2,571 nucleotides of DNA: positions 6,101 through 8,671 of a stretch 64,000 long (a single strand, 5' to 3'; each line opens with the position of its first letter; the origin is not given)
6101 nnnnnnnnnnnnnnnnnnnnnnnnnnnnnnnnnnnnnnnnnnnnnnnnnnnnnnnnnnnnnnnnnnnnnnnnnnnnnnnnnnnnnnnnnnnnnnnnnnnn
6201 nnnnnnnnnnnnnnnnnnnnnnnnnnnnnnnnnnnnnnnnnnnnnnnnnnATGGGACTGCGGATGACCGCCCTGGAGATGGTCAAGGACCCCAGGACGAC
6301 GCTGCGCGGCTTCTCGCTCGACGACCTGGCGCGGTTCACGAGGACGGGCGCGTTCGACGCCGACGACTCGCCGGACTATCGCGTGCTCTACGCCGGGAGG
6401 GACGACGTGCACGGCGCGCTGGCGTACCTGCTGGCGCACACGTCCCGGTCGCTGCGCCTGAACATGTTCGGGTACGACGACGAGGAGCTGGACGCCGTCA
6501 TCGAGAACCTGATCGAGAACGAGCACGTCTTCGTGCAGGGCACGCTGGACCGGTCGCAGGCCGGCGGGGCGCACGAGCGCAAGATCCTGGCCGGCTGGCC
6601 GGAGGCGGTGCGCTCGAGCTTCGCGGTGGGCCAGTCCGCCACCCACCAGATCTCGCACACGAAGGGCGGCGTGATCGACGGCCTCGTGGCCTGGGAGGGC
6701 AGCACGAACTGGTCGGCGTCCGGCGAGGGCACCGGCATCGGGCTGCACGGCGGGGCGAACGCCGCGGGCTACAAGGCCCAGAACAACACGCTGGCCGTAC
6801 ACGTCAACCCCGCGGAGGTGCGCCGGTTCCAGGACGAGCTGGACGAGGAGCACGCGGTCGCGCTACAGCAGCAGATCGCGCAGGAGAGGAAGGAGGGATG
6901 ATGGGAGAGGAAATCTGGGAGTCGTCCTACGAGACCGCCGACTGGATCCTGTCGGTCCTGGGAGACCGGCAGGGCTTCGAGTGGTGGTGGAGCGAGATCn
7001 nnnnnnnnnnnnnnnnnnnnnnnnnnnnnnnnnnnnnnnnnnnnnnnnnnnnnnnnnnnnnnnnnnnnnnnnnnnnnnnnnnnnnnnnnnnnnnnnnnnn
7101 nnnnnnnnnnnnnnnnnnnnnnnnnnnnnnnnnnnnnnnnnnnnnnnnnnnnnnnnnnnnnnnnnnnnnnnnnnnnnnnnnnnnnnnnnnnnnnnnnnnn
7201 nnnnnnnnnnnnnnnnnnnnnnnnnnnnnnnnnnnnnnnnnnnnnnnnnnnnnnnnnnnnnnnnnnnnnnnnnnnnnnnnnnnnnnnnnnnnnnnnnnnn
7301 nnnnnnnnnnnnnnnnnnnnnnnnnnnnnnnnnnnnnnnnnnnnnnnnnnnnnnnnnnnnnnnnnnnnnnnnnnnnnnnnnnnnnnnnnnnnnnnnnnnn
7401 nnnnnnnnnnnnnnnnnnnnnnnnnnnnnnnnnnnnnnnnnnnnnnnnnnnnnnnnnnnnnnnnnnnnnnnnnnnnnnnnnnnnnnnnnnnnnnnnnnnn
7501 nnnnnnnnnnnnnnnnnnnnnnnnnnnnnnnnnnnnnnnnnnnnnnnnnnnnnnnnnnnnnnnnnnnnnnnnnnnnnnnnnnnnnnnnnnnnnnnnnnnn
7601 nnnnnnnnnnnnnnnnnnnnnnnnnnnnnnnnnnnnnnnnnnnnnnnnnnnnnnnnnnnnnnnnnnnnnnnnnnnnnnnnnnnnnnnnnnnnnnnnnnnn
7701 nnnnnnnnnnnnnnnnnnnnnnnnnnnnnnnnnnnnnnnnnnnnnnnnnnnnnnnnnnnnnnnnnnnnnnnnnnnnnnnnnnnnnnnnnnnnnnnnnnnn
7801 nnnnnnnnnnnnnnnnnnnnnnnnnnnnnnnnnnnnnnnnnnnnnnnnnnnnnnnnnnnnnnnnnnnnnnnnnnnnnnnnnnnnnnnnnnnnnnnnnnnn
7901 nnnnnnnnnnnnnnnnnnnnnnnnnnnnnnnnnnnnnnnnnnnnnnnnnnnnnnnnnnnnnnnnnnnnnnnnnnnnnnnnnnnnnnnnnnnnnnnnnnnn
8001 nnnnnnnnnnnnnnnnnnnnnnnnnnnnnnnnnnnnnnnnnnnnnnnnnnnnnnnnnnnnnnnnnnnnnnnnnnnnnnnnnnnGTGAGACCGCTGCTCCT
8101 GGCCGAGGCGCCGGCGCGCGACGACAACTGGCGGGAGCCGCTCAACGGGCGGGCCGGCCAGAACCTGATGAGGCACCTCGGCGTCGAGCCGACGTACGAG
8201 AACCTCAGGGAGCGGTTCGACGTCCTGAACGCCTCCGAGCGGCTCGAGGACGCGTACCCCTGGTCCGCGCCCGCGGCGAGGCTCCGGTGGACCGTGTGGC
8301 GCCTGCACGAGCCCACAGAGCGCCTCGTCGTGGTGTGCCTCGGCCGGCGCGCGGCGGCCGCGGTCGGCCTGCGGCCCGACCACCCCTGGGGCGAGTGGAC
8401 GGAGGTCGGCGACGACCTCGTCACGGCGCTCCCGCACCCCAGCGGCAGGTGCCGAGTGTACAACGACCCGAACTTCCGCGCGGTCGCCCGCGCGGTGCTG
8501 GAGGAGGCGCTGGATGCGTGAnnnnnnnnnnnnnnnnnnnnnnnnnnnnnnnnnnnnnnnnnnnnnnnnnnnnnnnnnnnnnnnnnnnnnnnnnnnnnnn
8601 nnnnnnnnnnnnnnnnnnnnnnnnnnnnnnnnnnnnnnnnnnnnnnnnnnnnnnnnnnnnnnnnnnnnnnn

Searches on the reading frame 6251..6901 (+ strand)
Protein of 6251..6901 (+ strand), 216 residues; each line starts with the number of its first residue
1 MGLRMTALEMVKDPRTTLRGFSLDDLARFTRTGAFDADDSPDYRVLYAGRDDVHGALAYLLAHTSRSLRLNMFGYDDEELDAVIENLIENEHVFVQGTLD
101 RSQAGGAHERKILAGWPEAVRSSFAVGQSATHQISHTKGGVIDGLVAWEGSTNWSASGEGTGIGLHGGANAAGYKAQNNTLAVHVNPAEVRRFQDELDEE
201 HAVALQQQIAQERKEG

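Call 61: search_protein_families(library=pfam, proteins=[window:6251-6901:+], max_evalue=0.001)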
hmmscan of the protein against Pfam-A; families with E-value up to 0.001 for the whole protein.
window:6251-6901:+ (216 aa): 1 family
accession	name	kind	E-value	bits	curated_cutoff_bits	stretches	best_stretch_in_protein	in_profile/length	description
PF13091.12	PLDc_2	-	0.00022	21.5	27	1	61-158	5-104/132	PLD-like domain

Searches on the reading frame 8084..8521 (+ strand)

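Call 61: search_protein_families(library=pfam, proteins=[window:8084-8521:+], max_evalue=0.001)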
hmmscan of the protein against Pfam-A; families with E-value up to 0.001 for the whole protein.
window:8084-8521:+ (145 aa): 1 family
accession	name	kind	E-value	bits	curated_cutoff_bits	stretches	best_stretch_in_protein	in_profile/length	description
PF03167.25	UDG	-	2.5e-05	24.8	24.3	1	4-134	11-133/141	Uracil DNA glycosylase superfamily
